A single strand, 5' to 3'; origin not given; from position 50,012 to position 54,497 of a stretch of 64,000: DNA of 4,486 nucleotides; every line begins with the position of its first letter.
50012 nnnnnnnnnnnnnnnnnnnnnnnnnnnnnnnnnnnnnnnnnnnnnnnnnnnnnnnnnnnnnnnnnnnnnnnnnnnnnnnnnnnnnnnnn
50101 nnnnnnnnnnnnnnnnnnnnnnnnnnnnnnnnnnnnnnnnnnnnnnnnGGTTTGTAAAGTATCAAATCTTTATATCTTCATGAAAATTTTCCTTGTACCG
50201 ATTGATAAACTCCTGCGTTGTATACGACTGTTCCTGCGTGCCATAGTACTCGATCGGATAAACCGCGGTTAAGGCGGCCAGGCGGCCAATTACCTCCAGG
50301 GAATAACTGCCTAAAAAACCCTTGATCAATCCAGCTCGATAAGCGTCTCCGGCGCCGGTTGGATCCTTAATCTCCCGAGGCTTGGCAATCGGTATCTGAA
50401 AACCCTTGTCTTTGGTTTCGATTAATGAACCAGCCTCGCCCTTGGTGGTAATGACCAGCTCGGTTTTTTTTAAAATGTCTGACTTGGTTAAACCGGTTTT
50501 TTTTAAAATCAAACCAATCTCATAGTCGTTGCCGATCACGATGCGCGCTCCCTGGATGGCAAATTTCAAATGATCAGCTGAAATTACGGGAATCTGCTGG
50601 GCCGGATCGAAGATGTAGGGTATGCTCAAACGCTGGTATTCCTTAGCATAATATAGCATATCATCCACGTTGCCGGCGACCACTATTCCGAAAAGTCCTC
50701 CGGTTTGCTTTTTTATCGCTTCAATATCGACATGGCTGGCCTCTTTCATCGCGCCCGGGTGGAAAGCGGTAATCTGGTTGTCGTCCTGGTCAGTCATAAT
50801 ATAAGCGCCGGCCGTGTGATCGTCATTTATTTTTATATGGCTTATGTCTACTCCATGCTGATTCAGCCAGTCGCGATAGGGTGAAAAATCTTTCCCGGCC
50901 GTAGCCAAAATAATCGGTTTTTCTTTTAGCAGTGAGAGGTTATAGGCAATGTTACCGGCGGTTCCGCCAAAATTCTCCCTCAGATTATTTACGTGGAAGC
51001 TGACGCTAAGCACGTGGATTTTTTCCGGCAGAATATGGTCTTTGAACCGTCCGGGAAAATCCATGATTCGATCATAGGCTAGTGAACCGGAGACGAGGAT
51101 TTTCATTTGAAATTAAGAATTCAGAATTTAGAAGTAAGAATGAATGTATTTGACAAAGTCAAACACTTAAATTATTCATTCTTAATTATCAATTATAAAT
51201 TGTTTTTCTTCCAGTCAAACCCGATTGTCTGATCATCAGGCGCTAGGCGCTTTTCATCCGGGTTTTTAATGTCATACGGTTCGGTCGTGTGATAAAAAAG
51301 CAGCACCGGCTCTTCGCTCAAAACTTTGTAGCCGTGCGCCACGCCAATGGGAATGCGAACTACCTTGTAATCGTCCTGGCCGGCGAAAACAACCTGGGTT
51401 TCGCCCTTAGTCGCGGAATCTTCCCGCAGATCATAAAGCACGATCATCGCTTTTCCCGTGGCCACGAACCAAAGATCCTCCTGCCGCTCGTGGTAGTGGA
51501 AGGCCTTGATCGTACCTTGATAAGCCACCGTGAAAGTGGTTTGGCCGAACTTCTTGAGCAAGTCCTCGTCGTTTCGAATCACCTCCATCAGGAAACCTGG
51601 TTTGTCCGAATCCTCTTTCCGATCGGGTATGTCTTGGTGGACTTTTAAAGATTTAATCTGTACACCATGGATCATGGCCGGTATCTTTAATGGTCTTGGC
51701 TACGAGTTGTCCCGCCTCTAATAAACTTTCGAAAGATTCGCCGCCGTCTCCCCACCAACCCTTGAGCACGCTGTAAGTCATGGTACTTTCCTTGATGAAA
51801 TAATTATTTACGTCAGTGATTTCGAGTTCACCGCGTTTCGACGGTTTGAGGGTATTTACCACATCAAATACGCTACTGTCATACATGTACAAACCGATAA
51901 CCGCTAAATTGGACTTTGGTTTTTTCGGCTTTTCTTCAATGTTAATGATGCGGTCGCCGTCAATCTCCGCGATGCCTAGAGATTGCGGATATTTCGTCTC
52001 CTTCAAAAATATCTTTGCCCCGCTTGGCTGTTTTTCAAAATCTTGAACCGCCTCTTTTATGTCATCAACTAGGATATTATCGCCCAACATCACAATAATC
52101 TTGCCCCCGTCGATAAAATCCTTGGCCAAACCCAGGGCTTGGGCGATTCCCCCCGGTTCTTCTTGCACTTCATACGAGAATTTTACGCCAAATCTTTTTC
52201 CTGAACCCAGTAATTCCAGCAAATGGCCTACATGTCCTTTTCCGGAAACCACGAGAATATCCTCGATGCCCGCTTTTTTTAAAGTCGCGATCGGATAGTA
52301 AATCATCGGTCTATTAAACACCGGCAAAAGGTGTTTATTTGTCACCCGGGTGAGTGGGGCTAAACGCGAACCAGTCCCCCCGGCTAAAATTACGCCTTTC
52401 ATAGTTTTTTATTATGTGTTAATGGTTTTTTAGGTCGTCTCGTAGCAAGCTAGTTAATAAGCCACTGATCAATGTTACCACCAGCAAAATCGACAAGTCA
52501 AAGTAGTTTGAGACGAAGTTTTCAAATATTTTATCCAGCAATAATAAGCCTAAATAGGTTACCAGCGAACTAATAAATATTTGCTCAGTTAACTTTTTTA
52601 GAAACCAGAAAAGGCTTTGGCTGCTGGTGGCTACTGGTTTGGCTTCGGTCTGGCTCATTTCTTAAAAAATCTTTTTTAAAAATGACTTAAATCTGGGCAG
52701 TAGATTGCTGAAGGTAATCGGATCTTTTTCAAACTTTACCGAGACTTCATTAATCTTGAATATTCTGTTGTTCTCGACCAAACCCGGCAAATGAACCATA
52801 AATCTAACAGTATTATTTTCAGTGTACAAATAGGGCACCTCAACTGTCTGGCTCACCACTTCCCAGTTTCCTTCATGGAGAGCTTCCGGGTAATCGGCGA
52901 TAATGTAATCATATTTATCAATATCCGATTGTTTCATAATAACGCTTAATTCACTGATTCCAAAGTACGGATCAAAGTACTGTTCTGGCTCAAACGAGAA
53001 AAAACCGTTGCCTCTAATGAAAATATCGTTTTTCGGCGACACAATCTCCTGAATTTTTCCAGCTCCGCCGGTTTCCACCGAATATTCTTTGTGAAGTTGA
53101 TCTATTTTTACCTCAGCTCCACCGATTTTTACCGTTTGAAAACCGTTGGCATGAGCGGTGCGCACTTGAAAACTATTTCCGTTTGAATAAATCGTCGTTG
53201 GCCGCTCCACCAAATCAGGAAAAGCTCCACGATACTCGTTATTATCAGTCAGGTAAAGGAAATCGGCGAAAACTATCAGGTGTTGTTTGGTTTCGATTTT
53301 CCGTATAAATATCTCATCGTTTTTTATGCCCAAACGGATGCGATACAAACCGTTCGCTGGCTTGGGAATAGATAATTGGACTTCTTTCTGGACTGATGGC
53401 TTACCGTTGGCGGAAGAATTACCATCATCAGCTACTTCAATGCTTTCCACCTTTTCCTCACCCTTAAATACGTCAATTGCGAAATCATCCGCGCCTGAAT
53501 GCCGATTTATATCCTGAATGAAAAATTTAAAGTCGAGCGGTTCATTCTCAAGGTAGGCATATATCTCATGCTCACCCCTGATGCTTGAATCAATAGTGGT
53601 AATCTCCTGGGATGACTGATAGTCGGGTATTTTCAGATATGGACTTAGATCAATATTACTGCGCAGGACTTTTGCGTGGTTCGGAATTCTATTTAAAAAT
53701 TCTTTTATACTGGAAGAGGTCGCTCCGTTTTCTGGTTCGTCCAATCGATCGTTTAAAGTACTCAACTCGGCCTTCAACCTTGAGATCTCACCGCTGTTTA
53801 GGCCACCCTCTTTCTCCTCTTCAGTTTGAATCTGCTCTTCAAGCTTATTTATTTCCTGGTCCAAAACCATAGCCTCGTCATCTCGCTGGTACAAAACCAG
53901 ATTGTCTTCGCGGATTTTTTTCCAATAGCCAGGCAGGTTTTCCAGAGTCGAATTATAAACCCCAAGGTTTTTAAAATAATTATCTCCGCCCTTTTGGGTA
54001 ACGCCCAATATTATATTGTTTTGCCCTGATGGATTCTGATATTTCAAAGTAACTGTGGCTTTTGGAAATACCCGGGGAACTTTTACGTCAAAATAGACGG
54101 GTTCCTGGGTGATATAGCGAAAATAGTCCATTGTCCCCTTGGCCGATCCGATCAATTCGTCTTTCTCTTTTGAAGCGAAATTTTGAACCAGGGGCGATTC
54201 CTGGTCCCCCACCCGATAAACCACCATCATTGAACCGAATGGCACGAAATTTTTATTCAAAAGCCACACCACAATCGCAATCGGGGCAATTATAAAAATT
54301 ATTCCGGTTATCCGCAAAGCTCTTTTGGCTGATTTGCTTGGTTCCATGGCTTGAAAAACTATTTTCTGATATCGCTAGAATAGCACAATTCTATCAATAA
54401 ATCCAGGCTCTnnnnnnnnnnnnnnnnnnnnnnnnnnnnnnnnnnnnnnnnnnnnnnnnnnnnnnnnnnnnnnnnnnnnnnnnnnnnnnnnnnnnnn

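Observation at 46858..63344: Candidate protein O-glycosylation system: GT2 polyprenol-P-sugar synthase plus two PMT/ArnT-like GT-C transferases plus dTDP-rhamnose genes, flanking N/T-rich membrane-anchored surface proteins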

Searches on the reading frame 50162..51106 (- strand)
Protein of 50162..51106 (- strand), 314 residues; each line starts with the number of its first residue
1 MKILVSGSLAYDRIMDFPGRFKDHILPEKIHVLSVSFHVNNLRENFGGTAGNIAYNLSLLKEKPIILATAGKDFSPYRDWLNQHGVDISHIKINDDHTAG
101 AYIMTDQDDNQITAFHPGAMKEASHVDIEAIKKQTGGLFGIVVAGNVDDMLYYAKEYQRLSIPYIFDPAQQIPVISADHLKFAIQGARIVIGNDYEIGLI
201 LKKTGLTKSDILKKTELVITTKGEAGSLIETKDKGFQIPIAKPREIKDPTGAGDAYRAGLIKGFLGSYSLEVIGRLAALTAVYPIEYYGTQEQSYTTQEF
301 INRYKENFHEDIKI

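Call 5: search_protein_families(library=pfam, proteins=[window:50162-51106:-], max_evalue=0.01)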
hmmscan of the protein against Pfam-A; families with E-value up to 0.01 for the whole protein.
window:50162-51106:- (314 aa): 1 family
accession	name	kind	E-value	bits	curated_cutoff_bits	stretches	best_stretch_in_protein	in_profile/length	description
PF00294.29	PfkB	-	4.1e-35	122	25.8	1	29-293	19-298/302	pfkB family carbohydrate kinase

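Call 81: search_protein_families(library=ncbifam, proteins=[window:50162-51106:-], max_evalue=0.00001)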
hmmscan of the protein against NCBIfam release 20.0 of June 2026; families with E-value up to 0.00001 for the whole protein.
window:50162-51106:- (314 aa): 11 families
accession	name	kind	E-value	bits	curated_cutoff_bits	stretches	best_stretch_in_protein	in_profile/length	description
NF041164.1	NucKinThplmales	equivalog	9.6e-32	110.3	450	1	35-286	26-273/295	nucleoside kinase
TIGR02152.1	D_ribokin_bact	equivalog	1.6e-14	54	299.65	1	36-299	24-295/298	ribokinase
NF053626.1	RibKinHalex1628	equivalog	7.5e-14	51.9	330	1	39-267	30-253/293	ATP-dependent ribose-1-phosphate kinase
NF041134.1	R1P_kin_Thcocales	equivalog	8.4e-14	51.7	500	1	4-291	4-269/291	ADP-dependent ribose-1-phosphate kinase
TIGR04382.1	myo_inos_iolC_N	equivalog_domain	6.1e-13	48.7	300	1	179-279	181-284/309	5-dehydro-2-deoxygluconokinase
NF007321.0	PRK09813.1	equivalog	1.3e-11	44.5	247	1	45-279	22-249/261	fructoselysine 6-kinase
TIGR02198.1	rfaE_dom_I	equivalog_domain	2.1e-09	36.9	345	0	214-294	226-306/315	D-glycero-beta-D-manno-heptose-7-phosphate kinase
TIGR03168.1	1-PFK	subfamily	4.5e-07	29.1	216.4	0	212-281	210-278/305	hexose kinase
NF006957.1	PRK09434.1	equivalog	1.7e-06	27.8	450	0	204-264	201-260/302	fructokinase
NF040938.1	KDG_KDGal_kin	equivalog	3e-06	26.6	400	0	215-299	215-298/305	bifunctional 2-dehydro-3-deoxygluconokinase/2-dehydro-3-deoxygalactonokinase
TIGR03828.1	pfkB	equivalog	5.9e-06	25.5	292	0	211-281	209-278/305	1-phosphofructokinase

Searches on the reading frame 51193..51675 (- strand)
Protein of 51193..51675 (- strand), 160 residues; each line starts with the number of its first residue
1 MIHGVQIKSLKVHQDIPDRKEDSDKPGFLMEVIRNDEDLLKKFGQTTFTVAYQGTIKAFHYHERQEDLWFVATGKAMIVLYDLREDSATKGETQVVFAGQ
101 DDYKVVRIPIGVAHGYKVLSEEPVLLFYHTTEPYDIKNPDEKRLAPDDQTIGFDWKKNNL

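Call 5: search_protein_families(library=pfam, proteins=[window:51193-51675:-], max_evalue=0.01)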
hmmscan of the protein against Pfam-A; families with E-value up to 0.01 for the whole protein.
window:51193-51675:- (160 aa): 3 families
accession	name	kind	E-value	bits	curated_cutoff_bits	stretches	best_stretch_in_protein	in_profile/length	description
PF00908.23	dTDP_sugar_isom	-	5.8e-19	68.9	27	1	23-156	16-153/168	dTDP-4-dehydrorhamnose 3,5-epimerase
PF14667.12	Polysacc_synt_C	-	8.4e-12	45.6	28.7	1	23-140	2-109/111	Polysaccharide biosynthesis C-terminal domain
PF07883.17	Cupin_2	-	0.00026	21.1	27.2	1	49-126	4-66/70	Cupin domain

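Call 15: search_protein_families(library=ncbifam, proteins=[window:51193-51675:-], max_evalue=0.001)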
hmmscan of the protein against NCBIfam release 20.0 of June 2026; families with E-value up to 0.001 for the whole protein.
window:51193-51675:- (160 aa): 3 families
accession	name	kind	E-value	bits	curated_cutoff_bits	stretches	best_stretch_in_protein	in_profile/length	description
TIGR01221.1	rmlC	equivalog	3.9e-14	52.9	155.75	1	23-157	19-156/176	dTDP-4-dehydrorhamnose 3,5-epimerase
TIGR04366.1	cupin_WbuC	subfamily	0.00016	21.5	42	1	45-138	35-123/132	WbuC family cupin fold metalloprotein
NF047837.1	UDPAcbARedWbcJ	equivalog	0.00094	18.2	500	0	23-141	255-363/372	UDP-2-acetamido-2,6-beta-L-arabino-hexul-4-ose reductase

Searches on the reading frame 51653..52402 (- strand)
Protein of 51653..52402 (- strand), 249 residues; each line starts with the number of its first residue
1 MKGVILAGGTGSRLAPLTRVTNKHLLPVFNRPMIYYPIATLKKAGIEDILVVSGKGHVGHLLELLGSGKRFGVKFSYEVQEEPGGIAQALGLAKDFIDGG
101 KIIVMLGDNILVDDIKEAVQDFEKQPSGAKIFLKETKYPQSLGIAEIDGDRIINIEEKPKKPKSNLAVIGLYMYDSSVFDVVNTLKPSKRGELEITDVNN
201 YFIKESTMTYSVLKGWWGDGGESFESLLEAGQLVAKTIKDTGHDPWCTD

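Call 5: search_protein_families(library=pfam, proteins=[window:51653-52402:-], max_evalue=0.01)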
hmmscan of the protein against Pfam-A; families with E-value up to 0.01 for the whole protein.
window:51653-52402:- (249 aa): 2 families
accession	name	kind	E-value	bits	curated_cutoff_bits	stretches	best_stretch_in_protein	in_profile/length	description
PF00483.29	NTP_transferase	-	8e-57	193.1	21.2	1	2-235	1-243/245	Nucleotidyl transferase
PF12804.13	NTP_transf_3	-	4.1e-11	43.8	27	1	3-124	1-113/160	MobA-like NTP transferase domain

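Call 15: search_protein_families(library=ncbifam, proteins=[window:51653-52402:-], max_evalue=0.001)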
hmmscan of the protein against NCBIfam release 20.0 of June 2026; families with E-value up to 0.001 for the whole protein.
window:51653-52402:- (249 aa): 30 families (the best 25 are shown)
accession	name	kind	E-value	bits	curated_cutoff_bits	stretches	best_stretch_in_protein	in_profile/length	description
TIGR01208.1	rmlA_long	equivalog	2.8e-72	243.5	320.25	1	2-239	1-239/353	glucose-1-phosphate thymidylyltransferase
TIGR01207.1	rmlA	equivalog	5.6e-70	235.7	360.65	1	2-238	1-239/286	glucose-1-phosphate thymidylyltransferase RfbA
NF012024.0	PRK15480.1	equivalog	1.1e-58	198.7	588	1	2-239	5-245/292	glucose-1-phosphate thymidylyltransferase RfbA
TIGR03992.1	Arch_glmU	subfamily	7.7e-49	166.6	292.1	1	1-239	1-232/393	bifunctional sugar-1-phosphate nucleotidylyltransferase/acetyltransferase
NF041313.1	UDPGP_AglF_Halo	equivalog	2e-36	125.6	400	1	1-217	1-218/234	UTP--glucose-1-phosphate uridylyltransferase AglF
NF041173.1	Sug_nt_acttase_Thmprot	equivalog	5e-31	108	600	1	1-232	1-225/405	bifunctional sugar-1-phosphate nucleotidylyltransferase/acetyltransferase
TIGR01099.1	galU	equivalog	6.3e-27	94.8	326.8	2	73-223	94-255/261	UTP--glucose-1-phosphate uridylyltransferase GalU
NF052502.1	man1P_GTase_Rv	exception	2e-21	76.3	440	1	2-186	2-186/352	mannose-1-phosphate guanylyltransferase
NF045761.1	NAMPUrTaseMurU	equivalog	6.8e-20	71.9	250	1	1-219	1-213/226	N-acetylmuramate alpha-1-phosphate uridylyltransferase MurU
NF003670.0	PRK05293.1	equivalog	5.2e-13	48.7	470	1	3-230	7-254/382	glucose-1-phosphate adenylyltransferase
NF009928.0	PRK13389.1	equivalog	2.3e-12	46.7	548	2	2-53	10-61/302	UTP--glucose-1-phosphate uridylyltransferase GalU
NF007516.0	PRK10122.1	equivalog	3.7e-12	46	534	1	1-53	4-56/297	UTP--glucose-1-phosphate uridylyltransferase GalF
TIGR02623.1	G1P_cyt_trans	equivalog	4e-12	46.1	300.25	2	1-55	1-56/255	glucose-1-phosphate cytidylyltransferase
NF049965.1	GlMnHpPGnyltfHddC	equivalog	2e-11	44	300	1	1-183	1-176/221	D-glycero-D-manno-heptose 1-phosphate guanosyltransferase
NF010934.1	PRK14354.1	equivalog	4.7e-11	41.9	450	1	3-206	2-206/447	bifunctional UDP-N-acetylglucosamine diphosphorylase/glucosamine-1-phosphate N-acetyltransferase GlmU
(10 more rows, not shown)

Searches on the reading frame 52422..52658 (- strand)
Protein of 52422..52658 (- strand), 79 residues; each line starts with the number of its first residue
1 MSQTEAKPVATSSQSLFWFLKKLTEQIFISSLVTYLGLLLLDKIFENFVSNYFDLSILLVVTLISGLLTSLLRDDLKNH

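Call 33: search_protein_families(library=pfam, proteins=[window:52422-52658:-], max_evalue=0.01)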
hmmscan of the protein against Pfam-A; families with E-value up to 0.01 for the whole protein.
seq(79 aa): 0 families

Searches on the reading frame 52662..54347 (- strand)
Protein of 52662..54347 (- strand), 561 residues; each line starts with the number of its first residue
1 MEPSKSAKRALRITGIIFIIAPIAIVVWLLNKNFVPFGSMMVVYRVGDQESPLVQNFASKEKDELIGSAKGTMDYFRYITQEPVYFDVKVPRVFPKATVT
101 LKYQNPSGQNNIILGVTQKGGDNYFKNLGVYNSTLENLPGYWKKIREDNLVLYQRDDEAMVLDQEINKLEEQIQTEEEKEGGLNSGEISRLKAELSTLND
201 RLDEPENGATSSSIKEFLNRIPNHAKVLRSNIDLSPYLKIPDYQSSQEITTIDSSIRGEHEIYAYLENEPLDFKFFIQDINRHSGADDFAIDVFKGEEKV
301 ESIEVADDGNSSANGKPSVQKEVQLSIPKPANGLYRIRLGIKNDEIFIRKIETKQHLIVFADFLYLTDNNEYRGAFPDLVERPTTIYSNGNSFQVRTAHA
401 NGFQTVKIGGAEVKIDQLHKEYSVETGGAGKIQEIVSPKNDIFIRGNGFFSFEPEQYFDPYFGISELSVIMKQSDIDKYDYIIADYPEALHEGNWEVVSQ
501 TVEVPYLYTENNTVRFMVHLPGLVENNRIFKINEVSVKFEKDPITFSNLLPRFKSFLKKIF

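Call 5: search_protein_families(library=pfam, proteins=[window:52662-54347:-], max_evalue=0.01)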
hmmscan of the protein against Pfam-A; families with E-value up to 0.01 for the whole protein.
window:52662-54347:- (561 aa): 0 families

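Call 15: search_protein_families(library=ncbifam, proteins=[window:52662-54347:-], max_evalue=0.001)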
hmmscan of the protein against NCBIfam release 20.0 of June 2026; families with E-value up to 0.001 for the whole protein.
window:52662-54347:- (561 aa): 0 families

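Call 24: find_homologous_proteins(query=window:52662-54347:-, max_evalue=0.00001)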
Query window:52662-54347:- (561 aa): 37 proteins with E <= 0.00001 among 8000 candidates.
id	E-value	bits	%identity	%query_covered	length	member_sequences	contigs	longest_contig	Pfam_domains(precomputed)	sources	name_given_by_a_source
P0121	0.0e+0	1258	100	100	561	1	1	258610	-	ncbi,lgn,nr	ncbi:MAG: hypothetical protein PHI73_02280 [Patescibacteria group bacterium]|nr:hypothetical protein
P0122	7.6e-163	561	47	98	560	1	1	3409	-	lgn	-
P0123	1.7e-144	500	45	98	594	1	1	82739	-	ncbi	-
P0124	2.5e-128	447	42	99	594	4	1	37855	-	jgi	jgi:hypothetical protein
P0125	3.7e-127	443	41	100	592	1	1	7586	-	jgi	-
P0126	3.8e-123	430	41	99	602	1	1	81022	-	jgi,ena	-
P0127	5.5e-121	423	38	96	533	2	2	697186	-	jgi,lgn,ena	jgi:hypothetical protein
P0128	3.0e-118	414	37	99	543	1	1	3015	-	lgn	-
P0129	8.5e-115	402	39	99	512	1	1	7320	-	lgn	-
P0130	1.6e-114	401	40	98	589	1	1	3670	-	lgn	-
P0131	1.9e-114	401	40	96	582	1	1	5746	-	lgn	-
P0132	9.0e-114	399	38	99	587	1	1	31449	-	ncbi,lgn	-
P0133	3.1e-112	394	40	100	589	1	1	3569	-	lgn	-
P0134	3.8e-111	390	36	100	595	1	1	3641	-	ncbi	-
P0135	7.1e-111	389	39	99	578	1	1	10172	-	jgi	jgi:hypothetical protein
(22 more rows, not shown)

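Call 34: predict_structure(alignment_id=A2)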
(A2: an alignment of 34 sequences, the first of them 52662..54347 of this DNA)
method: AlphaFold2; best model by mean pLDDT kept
length: 561 residues; sequences in the alignment: 34
mean_pLDDT: 88.2   pTM: 0.72
mean pLDDT of the five models: 88.2, 88.0, 87.0, 86.0, 85.1
residues with pLDDT >= 90: 312; 70-90: 219; 50-70: 29; < 50: 1
segments of 3 or more residues with pLDDT < 50: none
pLDDT, mean of each block of 10 residues (from residue 1): 75 90 84 82 83 78 67 78 91 94 92 93 91 89 92 92 93 89 78 93 73 89 87 82 88 95 94 95 84 90 87 86 95 93 86 96 94 88 94 96 95 96 86 94 96 94 73 86 91 93 92 95 90 95 79 73 62
secondary structure, 60 per line:
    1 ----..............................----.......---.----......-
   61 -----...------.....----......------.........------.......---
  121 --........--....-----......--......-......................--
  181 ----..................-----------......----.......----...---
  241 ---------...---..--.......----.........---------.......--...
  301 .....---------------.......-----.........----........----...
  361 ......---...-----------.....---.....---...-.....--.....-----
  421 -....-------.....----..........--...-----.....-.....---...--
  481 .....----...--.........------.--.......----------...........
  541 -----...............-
elements in order: H5-34 E39-45 E54-59 E66-68 E75-79 E84-89 E96-104 E111-117 E123-130 H133-136 E142-147 E150-155 H157-178 H185-202 H214-219 E227-230 E250-252 E260-266 E271-279 E289-295 E298-305 E321-327 E333-341 E346-353 E358-366 E384-388 E392-396 E404-408 E411-415 E422-425 E433-437 E442-451 H462-466 E481-485 E490-492 E495-503 E513-519 E530-540 H546-560
